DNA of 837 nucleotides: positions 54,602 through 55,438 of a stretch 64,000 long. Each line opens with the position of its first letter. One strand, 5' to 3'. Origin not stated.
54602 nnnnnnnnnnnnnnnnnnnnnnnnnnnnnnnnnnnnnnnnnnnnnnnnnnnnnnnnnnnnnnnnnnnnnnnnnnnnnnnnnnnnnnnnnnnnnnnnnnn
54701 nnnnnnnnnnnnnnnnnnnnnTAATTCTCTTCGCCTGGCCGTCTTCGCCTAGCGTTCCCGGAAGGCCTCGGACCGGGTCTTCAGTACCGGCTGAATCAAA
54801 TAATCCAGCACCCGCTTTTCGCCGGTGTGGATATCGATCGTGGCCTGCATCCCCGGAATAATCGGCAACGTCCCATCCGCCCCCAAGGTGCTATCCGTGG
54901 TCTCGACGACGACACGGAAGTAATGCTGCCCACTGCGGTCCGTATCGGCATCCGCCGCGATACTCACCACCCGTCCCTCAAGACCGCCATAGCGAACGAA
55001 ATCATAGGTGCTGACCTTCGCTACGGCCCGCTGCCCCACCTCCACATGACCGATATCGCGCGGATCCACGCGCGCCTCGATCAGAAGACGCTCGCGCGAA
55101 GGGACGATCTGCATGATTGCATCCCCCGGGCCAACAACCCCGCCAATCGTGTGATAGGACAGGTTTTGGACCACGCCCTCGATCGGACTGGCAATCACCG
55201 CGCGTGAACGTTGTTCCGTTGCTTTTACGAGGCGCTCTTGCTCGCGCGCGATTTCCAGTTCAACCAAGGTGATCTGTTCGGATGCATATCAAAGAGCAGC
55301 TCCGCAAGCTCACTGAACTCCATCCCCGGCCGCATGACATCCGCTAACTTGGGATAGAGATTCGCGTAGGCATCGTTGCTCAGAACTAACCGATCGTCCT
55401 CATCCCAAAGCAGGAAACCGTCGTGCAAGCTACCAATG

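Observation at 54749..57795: Decayed signalling/secretion locus: 7-PAS-repeat protein broken by an in-frame TAG and fused end-to-end with a truncated HlyD fragment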

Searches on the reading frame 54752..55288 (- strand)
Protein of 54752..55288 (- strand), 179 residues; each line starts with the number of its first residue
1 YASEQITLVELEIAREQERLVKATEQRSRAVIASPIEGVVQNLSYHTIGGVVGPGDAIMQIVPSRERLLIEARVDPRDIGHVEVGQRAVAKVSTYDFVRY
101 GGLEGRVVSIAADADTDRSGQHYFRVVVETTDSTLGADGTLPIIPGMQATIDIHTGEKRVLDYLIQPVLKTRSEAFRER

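Call 8: search_protein_families(library=pfam, proteins=[window:54752-55267:-], max_evalue=0.01)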
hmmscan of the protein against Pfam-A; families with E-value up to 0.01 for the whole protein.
window:54752-55267:- (172 aa): 3 families
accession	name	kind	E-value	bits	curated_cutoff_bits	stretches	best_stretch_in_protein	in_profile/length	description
PF13437.12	HlyD_3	-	1.1e-17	65.1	22.2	1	24-132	1-99/106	HlyD family secretion protein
PF16576.10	HlyD_D23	-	5.4e-07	29.5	30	1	6-109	91-190/214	Barrel-sandwich domain of CusB or HlyD membrane-fusion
PF23311.1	DUF7084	-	0.0097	16.2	27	0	47-67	4-24/48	Domain of unknown function (DUF7084)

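Call 9: search_protein_families(library=ncbifam, proteins=[window:54752-55267:-], max_evalue=0.01)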
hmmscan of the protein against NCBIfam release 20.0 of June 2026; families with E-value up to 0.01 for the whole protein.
window:54752-55267:- (172 aa): 5 families
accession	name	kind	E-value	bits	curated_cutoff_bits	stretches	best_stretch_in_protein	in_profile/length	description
TIGR01843.1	type_I_hlyD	subfamily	4.7e-63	213.6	208.65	1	4-172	252-422/422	HlyD family type I secretion periplasmic adaptor subunit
TIGR00998.1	8a0101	subfamily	7.8e-09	34.9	390.8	1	5-104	187-282/334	EmrA/EmrK family multidrug efflux transporter periplasmic adaptor subunit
TIGR01730.1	RND_mfp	subfamily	2.5e-07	30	94.9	1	9-151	121-249/322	efflux RND transporter periplasmic adaptor subunit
TIGR02971.1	heterocyst_DevB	subfamily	6.5e-06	25.8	129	1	3-103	185-278/327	ABC exporter membrane fusion protein, DevB family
TIGR00999.1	8a0102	subfamily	6.8e-05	22.1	319.3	1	9-109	79-173/271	CzcB/NccB family metal efflux transporter periplasmic adaptor subunit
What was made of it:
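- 54749..55283 (-): hlyD 3' remnant: residues 256-432 of 432 plus the TAG stop. It keeps the beta-barrel / membrane-proximal part only. NCBI annotates it as the 172-aa MBT6535435.1. TIGR01843 positions 252-422 of 422 (call 9).
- On Hybrid sensor histidine kinase (two-component phosphorelay): No HisKA hit in the window ORFs (calls 8, 9).
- On Type I secretion membrane-fusion protein (TIGR01843): Only model positions 252-422 of 422 are matched (call 9).
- Checked: ORF 54749..55267 matches TIGR01843 (type_I_hlyD) at positions 252-422 of 422, scoring 213.6 bits (call 9).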

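Call 23: find_homologous_proteins(query=window:54752-55288:-)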
Query window:54752-55288:- (179 aa): 80 proteins with E <= 0.001 among 245 candidates.
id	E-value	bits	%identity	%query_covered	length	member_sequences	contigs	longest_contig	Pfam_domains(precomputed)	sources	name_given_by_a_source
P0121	1.5e-106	371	100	99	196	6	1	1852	PF26002.1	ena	-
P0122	1.1e-92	326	86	99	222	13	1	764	PF26002.1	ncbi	ncbi:unnamed protein product, partial [Laminaria digitata]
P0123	3.2e-81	289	91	83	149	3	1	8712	PF26002.1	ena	-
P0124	2.8e-69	250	83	77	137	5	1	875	PF26002.1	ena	-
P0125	3.7e-65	237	62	99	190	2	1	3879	PF26002.1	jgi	jgi:adhesin transport system membrane fusion protein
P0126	3.5e-63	230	63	99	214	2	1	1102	PF26002.1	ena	-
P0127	1.5e-62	228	96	63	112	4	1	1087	PF26002.1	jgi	-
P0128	3.2e-62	227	63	99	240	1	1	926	PF25994.1,PF26002.1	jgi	jgi:adhesin transport system membrane fusion protein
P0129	4.1e-62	227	61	99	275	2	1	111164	PF25994.1,PF26002.1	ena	-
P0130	3.2e-61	224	61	99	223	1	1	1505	PF26002.1,PF00085.27,PF13905.13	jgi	-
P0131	1.4e-60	222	60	99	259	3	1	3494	PF25994.1,PF26002.1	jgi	-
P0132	1.7e-60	222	82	72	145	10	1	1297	PF26002.1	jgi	jgi:adhesin transport system membrane fusion protein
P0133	6.4e-60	220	64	99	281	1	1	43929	PF25994.1,PF26002.1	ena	-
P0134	3.3e-59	217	60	98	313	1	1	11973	PF25994.1,PF26002.1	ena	-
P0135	5.2e-59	217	58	99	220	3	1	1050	PF26002.1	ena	-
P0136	1.1e-58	216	60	99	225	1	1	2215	PF26002.1,PF25919.1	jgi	-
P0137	1.2e-58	216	84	67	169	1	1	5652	PF25994.1,PF26002.1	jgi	-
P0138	1.8e-58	215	61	99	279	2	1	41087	PF25994.1,PF26002.1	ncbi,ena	-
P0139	4.3e-58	214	58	99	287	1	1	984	PF25994.1,PF26002.1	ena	-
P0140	6.0e-58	213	84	67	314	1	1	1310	PF25994.1,PF25984.1,PF26002.1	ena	-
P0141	1.2e-57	212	86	66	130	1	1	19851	PF26002.1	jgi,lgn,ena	jgi:adhesin transport system membrane fusion protein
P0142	2.3e-57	211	60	99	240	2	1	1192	PF25994.1,PF26002.1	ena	-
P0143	4.5e-57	210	61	94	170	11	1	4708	PF26002.1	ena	-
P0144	5.0e-57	210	56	99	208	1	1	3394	PF26002.1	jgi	jgi:adhesin transport system membrane fusion protein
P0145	6.3e-57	210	56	99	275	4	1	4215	PF25994.1,PF26002.1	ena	-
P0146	7.4e-57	210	59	98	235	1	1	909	PF25994.1,PF26002.1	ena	-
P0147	7.8e-57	210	57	99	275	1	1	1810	PF25994.1,PF26002.1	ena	-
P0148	1.0e-56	209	59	99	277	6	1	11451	PF25994.1,PF26002.1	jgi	jgi:adhesin transport system membrane fusion protein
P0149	1.4e-56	209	59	96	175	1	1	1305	PF26002.1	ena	-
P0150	2.3e-56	208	55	99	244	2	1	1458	PF26002.1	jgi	-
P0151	3.1e-56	208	57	99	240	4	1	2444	PF25994.1,PF26002.1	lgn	-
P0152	1.3e-55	206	67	79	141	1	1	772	PF26002.1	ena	-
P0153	4.9e-55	204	58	98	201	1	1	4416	PF26002.1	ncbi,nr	ncbi:MAG: HlyD family type I secretion periplasmic adaptor subunit, partial [Alphaproteobacteria bac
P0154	5.6e-55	204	59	96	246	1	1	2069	PF26002.1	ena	-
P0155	1.0e-54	203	56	99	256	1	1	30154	PF25994.1,PF26002.1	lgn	-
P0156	1.8e-54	202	59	96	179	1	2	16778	PF26002.1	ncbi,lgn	-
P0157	2.6e-54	201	60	89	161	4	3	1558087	PF26002.1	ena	-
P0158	3.1e-54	201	55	99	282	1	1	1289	PF25994.1,PF26002.1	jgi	jgi:adhesin transport system membrane fusion protein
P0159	1.0e-53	200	55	99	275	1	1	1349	PF25994.1,PF26002.1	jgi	jgi:adhesin transport system membrane fusion protein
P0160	1.4e-53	199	56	91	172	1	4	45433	PF26002.1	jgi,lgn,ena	-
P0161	2.3e-53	198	60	89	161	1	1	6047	PF26002.1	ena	-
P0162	2.6e-53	198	63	85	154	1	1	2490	PF26002.1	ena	-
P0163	3.8e-53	198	57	99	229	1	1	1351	PF25994.1,PF26002.1,PF25919.1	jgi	jgi:adhesin transport system membrane fusion protein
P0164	2.5e-52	195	59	99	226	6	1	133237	PF25994.1,PF26002.1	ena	-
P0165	3.0e-52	195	62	83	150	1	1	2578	PF26002.1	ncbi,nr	ncbi:MAG: HlyD family efflux transporter periplasmic adaptor subunit, partial [Proteobacteria bacter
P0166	9.3e-52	193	56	99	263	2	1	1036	PF25994.1,PF26002.1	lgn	-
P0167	1.9e-51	192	54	99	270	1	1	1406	PF25994.1,PF26002.1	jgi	jgi:adhesin transport system membrane fusion protein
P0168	2.5e-51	192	57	99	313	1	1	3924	PF25994.1,PF26002.1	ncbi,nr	ncbi:MAG: HlyD family type I secretion periplasmic adaptor subunit, partial [Caenispirillum bisanens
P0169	1.0e-49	187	54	95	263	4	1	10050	PF25994.1,PF26002.1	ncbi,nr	ncbi:MAG TPA: HlyD family type I secretion periplasmic adaptor subunit, partial [Magnetospirillum sp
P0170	3.0e-48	182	58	83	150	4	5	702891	PF26002.1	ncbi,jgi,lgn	-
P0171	6.2e-48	181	55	96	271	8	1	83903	PF25994.1,PF26002.1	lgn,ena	-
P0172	7.2e-47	177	52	88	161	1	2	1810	PF26002.1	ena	-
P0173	1.3e-46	176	60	81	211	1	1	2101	PF26002.1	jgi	jgi:membrane fusion protein, adhesin transport system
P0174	2.9e-46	175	64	72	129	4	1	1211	PF26002.1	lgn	-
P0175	3.0e-43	166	60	77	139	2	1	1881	PF26002.1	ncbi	-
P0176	1.0e-42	164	48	98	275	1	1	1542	PF25994.1,PF26002.1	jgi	jgi:adhesin transport system membrane fusion protein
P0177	1.3e-42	163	65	68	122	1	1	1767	PF26002.1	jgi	jgi:membrane fusion protein, adhesin transport system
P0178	1.4e-41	160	63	68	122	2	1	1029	PF26002.1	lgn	-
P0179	5.6e-40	155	95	44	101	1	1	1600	PF26002.1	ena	-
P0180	2.8e-39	153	61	68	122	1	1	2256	PF26002.1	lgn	-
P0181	1.2e-38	151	61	68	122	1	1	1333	PF26002.1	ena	-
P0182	1.6e-38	150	61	68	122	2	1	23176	PF26002.1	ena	-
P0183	2.2e-38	150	59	68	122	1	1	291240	PF26002.1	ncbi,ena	-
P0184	3.0e-36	143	61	68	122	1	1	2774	PF26002.1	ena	-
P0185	6.0e-36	142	63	68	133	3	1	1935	PF26002.1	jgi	jgi:hypothetical protein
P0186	1.0e-35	141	49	84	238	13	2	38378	PF25994.1,PF26002.1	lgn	-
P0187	1.9e-35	140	48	93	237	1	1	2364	PF26002.1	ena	-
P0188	6.2e-35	138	56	65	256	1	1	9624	PF25994.1,PF26002.1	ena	-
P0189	7.2e-35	138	58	68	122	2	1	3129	PF26002.1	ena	-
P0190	4.3e-33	132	63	58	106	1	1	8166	PF26002.1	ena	-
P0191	3.7e-32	129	54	66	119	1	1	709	PF26002.1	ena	-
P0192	5.2e-30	122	56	66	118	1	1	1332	PF26002.1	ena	-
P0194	3.6e-28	116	49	70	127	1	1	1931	PF26002.1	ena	-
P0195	4.5e-28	116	50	72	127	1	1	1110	PF26002.1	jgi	-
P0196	5.5e-28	116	63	53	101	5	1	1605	PF26002.1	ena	-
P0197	6.7e-28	116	84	39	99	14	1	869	PF26002.1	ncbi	-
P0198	1.1e-24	105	51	64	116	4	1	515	PF26002.1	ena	-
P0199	1.1e-21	95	50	60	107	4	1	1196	PF26002.1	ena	-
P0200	5.9e-18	83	47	60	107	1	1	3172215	PF26002.1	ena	-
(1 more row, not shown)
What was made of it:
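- On Type I secretion membrane-fusion protein (TIGR01843): PF26002 is precomputed for the hits (call 23).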

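Call 25: find_encoding_contigs(protein=P0121, flank=10000, max_places=6)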
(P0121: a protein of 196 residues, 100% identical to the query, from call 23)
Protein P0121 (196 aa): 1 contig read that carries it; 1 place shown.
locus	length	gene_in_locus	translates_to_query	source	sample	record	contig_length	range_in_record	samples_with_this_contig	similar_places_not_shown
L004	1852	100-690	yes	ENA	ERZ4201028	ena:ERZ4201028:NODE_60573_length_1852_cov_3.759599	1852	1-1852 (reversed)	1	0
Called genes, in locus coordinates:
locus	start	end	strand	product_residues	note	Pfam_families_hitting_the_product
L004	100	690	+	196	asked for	PF26002:Beta-barrel_AprE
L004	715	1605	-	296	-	PF01842:ACT (weak), PF00551:Formyl_trans_N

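Call 26: find_encoding_contigs(protein=P0123, flank=10000, max_places=4)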
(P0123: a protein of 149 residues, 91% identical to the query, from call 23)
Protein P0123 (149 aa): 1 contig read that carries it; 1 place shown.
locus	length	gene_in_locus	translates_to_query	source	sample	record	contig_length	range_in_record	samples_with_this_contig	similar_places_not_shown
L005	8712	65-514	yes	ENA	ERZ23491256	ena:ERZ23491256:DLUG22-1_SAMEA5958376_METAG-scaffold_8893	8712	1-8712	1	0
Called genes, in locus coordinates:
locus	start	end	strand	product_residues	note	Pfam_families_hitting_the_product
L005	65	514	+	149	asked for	PF26002:Beta-barrel_AprE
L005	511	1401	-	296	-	PF01842:ACT (weak), PF00551:Formyl_trans_N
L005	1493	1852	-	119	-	-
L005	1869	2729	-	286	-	PF00528:BPD_transp_1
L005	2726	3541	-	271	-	PF00528:BPD_transp_1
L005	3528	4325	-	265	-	PF00005:ABC_tran, PF13304:AAA_21 (faint)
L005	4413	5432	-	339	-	PF04069:OpuAC (faint), PF09084:NMT1, PF13379:NMT1_2, PF12974:Phosphonate-bd (faint)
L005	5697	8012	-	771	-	PF01315:Ald_Xan_dh_C, PF02738:MoCoBD_1, PF20256:MoCoBD_2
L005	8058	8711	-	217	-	?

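Call 34: find_encoding_contigs(protein=P0129, flank=10000, max_places=2)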
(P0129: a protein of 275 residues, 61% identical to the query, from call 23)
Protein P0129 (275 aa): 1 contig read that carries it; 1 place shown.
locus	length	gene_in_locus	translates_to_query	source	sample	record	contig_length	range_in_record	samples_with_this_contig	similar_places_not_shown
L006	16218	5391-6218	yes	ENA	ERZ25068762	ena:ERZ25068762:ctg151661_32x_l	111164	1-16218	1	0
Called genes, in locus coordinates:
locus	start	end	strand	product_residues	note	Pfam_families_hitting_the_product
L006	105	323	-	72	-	-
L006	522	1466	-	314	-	PF13384:HTH_23, PF13518:HTH_28 (weak), PF13551:HTH_29, PF13592:HTH_33, PF13358:DDE_3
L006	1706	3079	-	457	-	PF05598:DUF772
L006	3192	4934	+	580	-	PF00664:ABC_membrane, PF00005:ABC_tran, PF13304:AAA_21 (weak)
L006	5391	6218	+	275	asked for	PF25994:HH_AprE, PF26002:Beta-barrel_AprE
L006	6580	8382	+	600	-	PF05226:CHASE2, PF00211:Guanylate_cyc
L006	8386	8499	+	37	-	-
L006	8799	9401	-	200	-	PF03050:DDE_Tnp_IS66, PF13817:DDE_Tnp_IS66_C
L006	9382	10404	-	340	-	PF13007:LZ_Tnp_IS66, PF13005:zf-IS66, PF03050:DDE_Tnp_IS66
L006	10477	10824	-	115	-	PF05717:TnpB_IS66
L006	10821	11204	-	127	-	PF13384:HTH_23 (weak), PF01527:HTH_Tnp_1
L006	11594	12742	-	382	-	PF02771:Acyl-CoA_dh_N, PF02770:Acyl-CoA_dh_M, PF00441:Acyl-CoA_dh_1, PF08028:Acyl-CoA_dh_2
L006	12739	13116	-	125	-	PF12680:SnoaL_2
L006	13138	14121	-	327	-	PF00583:Acetyltransf_1, PF13480:Acetyltransf_6 (weak), PF13673:Acetyltransf_10, PF08445:FR47 (weak), PF13508:Acetyltransf_7, PF00583:Acetyltransf_1, PF13673:Acetyltransf_10 (weak), PF13508:Acetyltransf_7 (weak), +1 more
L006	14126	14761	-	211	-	-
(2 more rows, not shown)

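Call 35: find_encoding_contigs(protein=P0157, flank=10000, max_places=3)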
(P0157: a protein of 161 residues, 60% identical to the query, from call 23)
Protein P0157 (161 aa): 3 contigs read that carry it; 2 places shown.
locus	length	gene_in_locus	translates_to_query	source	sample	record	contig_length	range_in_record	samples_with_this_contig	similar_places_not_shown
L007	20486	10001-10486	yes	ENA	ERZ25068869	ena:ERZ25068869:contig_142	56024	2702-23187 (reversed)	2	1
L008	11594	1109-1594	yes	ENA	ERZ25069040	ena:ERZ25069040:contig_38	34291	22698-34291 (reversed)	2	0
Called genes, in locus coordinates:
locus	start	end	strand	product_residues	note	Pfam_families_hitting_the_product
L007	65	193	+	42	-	-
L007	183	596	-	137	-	-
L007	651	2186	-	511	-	PF05378:Hydant_A_N, PF01968:Hydantoinase_A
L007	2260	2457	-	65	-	-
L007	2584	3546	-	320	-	PF00701:DHDPS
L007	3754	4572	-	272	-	PF01135:PCMT (weak), PF01209:Ubie_methyltran, PF06325:PrmA, PF13489:Methyltransf_23, PF13847:Methyltransf_31, PF08241:Methyltransf_11, PF08242:Methyltransf_12, PF13649:Methyltransf_25, +1 more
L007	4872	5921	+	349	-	PF00296:Bac_luciferase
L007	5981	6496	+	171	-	PF04828:GFA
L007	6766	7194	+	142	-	PF00903:Glyoxalase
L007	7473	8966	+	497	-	PF00664:ABC_membrane, PF00005:ABC_tran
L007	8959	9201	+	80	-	-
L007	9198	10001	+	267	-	PF25994:HH_AprE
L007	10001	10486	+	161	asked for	PF26002:Beta-barrel_AprE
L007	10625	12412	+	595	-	PF14236:DruA, PF13808:DDE_Tnp_1_assoc, PF01609:DDE_Tnp_1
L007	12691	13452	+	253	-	-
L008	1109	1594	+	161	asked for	PF26002:Beta-barrel_AprE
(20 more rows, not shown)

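Call 46: find_related_loci(query=P0140, collection=genome_contigs, flank=10000)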
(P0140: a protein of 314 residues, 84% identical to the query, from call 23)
Query P0140 (314 aa) in genome_contigs; peptide patterns used: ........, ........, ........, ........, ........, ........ (x = any residue, [..] = any of these).
360 stretches matched a pattern; 17 encode a relative of the query (tblastn E <= 1e-3); 17 distinct loci.
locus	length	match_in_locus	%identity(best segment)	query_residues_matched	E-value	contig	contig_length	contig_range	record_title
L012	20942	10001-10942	82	1-314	1e-158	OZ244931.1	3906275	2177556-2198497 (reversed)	MAG: Alphaproteobacteria bacterium isolate 81e4cf52-faa7-4468-87d0-1594d19733c2 genome assembly, chromosome: 1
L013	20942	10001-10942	80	1-314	7e-153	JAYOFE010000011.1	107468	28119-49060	MAG: Alphaproteobacteria bacterium isolate 139551_S153_metabat_bins_sspec.tsv.071 NODE_107_length_107468_cov_43.879987,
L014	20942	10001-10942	75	1-314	1e-141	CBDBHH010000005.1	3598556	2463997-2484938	MAG: Alphaproteobacteria bacterium isolate bcc394d7-c654-44df-b0f3-7ba1a8824e42 genome assembly, contig: contig_5, whole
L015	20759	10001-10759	82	62-314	2e-127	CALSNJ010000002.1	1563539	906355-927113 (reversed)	MAG: uncultured Alphaproteobacteria bacterium isolate K_MB42 genome assembly, contig: scaffold_12713_K_MB42, whole genom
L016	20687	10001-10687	75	86-314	4e-99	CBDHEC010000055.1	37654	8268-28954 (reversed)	MAG: Alphaproteobacteria bacterium isolate 1c81f69c-037a-4853-b6df-20dfcc48d13e genome assembly, contig: contig_55, whol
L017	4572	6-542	81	136-314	1e-86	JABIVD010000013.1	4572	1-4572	MAG: Rhodospirillaceae bacterium isolate SI072_bin63 k141_2896912, whole genome shotgun sequence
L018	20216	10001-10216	97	243-314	1e-40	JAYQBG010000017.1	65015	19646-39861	MAG: Alphaproteobacteria bacterium isolate 139585_S186_metabat_bins_2.tsv.014 NODE_295_length_65015_cov_6.429865, whole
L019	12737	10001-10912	30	1-306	3e-34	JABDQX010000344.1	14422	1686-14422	MAG: Gammaproteobacteria bacterium isolate Site_C14 k127_1755591, whole genome shotgun sequence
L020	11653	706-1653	31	1-309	2e-31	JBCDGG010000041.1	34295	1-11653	MAG: Pseudomonadota bacterium isolate P01_H01_bin.127 k141_1071065_length_34295_cov_23.2311, whole genome shotgun sequen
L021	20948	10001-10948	28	1-310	2e-28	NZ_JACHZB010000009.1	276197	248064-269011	Rhizobium sp. BK196 Ga0365257_09, whole genome shotgun sequence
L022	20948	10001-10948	29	1-310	4e-27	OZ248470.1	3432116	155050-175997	Rhabdaerophilaceae bacterium isolate MsE-M23 genome assembly, chromosome: MsE-M23-c1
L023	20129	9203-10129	26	1-310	6e-27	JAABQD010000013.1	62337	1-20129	MAG: Sulfurimonas sp. isolate S03.Bin072 Scaffold_11, whole genome shotgun sequence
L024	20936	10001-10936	28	1-306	1e-26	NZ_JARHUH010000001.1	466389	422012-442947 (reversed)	Paenirhodobacter sp. CAU 1674 contig1, whole genome shotgun sequence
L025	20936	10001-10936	29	1-306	5e-26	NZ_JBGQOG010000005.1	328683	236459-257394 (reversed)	Phaeovulum sp. W22_SRMD_FR3 NODE_5_length_328683_cov_118.020639, whole genome shotgun sequence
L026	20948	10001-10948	26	1-310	2e-25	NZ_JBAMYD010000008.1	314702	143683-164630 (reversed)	Rhizobium aouanii strain 1AS14I strain_1AS14I_contig_8, whole genome shotgun sequence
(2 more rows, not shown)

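Call 50: search_protein_families(library=pfam, proteins=[L014:9698-11113:+, L014:8403-9815:+, L014:7239-8216:+, L014:5434-6771:+, L014:3706-5298:+, L012:9815-11113:+, L012:8085-9815:+, L012:6600-8078:+, L012:3041-5812:+, L012:472-3033:+], max_evalue=0.0001)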
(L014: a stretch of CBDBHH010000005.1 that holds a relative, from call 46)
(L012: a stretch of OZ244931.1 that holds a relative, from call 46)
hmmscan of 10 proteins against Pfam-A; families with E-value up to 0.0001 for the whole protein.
L014:9698-11113:+ (472 aa): 2 families
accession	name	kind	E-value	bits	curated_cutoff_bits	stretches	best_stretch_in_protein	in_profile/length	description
PF13437.12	HlyD_3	-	4.4e-16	60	22.2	1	324-434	1-101/106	HlyD family secretion protein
PF16576.10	HlyD_D23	-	1.4e-07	31.5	30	1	300-409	85-190/214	Barrel-sandwich domain of CusB or HlyD membrane-fusion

L014:8403-9815:+ (471 aa): 4 families
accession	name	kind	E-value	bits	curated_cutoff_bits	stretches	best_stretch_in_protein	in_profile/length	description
PF00005.33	ABC_tran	-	6.7e-34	117.9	25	1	250-397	3-137/137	ABC transporter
PF00664.28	ABC_membrane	-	6.7e-12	46.1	28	1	17-187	104-274/274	ABC transporter transmembrane region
PF13304.12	AAA_21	-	1.2e-10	42.4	27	1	369-431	238-304/304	AAA domain, putative AbiEii toxin, Type IV TA system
PF02463.25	SMC_N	-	3.5e-05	23.8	40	0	368-437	136-209/220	RecF/RecN/SMC N terminal domain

L014:7239-8216:+ (326 aa): 6 families
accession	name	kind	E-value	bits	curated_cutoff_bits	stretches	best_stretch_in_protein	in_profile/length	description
PF00665.32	rve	-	5.9e-24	84.7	32.6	1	136-238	4-102/102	Integrase core domain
PF13683.12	rve_3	-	2.2e-13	50.2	26.5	1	227-291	2-67/67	Integrase core domain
PF13565.12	HTH_32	-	1.7e-11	45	33.7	1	35-109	1-73/73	Homeodomain-like domain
PF13518.12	HTH_28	-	5.3e-10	39.6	25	1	7-58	1-51/52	Helix-turn-helix domain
PF13384.12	HTH_23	-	1.3e-09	38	24.6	1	6-51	5-49/50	Homeodomain-like domain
PF13551.12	HTH_29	-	6.5e-08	33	28.1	1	22-70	15-63/64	Winged helix-turn helix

L014:5434-6771:+ (446 aa): 1 family
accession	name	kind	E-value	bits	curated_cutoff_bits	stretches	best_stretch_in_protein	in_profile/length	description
PF00589.27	Phage_integrase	-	1.1e-10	42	27.1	1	238-410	12-157/172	Phage integrase family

L014:3706-5298:+ (531 aa): 5 families
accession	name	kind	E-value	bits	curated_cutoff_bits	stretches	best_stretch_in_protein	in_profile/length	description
PF00958.27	GMP_synt_C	-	7.8e-43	144.9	27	1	439-530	1-92/92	GMP synthase C terminal domain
PF00117.34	GATase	-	6.3e-41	140.6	22.8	1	21-206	1-189/190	Glutamine amidotransferase class-I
PF02540.23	NAD_synthase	-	2.7e-10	40.2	21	1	229-260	14-45/242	NAD synthase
PF07722.19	Peptidase_C26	-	4.8e-09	36.7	20.5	1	87-189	102-219/219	Peptidase C26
PF03054.22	tRNA_Me_trans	-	3.1e-05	24.2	20.6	0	235-266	2-32/202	tRNA methyl transferase HUP domain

L012:9815-11113:+ (433 aa): 4 families
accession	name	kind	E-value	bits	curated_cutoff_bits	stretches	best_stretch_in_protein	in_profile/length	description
PF13437.12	HlyD_3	-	3.6e-19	69.9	22.2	1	285-399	1-105/106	HlyD family secretion protein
PF16576.10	HlyD_D23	-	3.8e-10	39.8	30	1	210-373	32-193/214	Barrel-sandwich domain of CusB or HlyD membrane-fusion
PF13533.13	Biotin_lipoyl_2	-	1.1e-07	31.9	29.8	1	68-92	8-32/32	Biotin-lipoyl like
PF00364.28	Biotin_lipoyl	-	4.3e-05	23.7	22.1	0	64-91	46-73/73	Biotin-requiring enzyme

L012:8085-9815:+ (577 aa): 4 families
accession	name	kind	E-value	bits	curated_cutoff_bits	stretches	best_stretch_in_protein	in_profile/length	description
PF00005.33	ABC_tran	-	1.3e-32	113.7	25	1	355-503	2-137/137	ABC transporter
PF00664.28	ABC_membrane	-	2e-19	70.8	28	1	28-294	5-274/274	ABC transporter transmembrane region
PF13304.12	AAA_21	-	8.2e-11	42.9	27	1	475-537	238-304/304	AAA domain, putative AbiEii toxin, Type IV TA system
PF02463.25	SMC_N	-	7.8e-07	29.2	40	0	474-543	136-209/220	RecF/RecN/SMC N terminal domain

L012:6600-8078:+ (493 aa): 1 family
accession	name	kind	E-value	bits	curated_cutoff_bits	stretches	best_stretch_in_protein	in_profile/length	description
PF02321.23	OEP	-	6.1e-52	176.6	22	2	280-460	5-187/187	Outer membrane efflux protein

L012:3041-5812:+ (924 aa): 4 families
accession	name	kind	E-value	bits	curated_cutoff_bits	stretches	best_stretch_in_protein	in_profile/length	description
PF02518.31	HATPase_c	-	3.9e-28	98.5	26.4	1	337-449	1-107/111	Histidine kinase-, DNA gyrase B-, and HSP90-like ATPase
PF00072.30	Response_reg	-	1.2e-23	83.8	30.2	1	621-733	1-110/111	Response regulator receiver domain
PF00512.31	HisKA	-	8.1e-17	61.5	26.9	1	225-290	1-66/66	His Kinase A (phospho-acceptor) domain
PF01627.28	Hpt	-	3.5e-07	30.8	24.6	1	816-875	2-62/84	Hpt domain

L012:472-3033:+ (854 aa): 1 family
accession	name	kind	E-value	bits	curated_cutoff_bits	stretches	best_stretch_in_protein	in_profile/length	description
PF00353.25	HemolysinCabind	-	4.8e-72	237.8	23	14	529-564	1-36/36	RTX calcium-binding nonapeptide repeat (4 copies)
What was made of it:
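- Closest known: HlyD/AprE/LapC-type type I secretion membrane-fusion proteins. Same: The relative L012 has the classic TolC-ABC-HlyD operon with an RTX gene (call 50).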
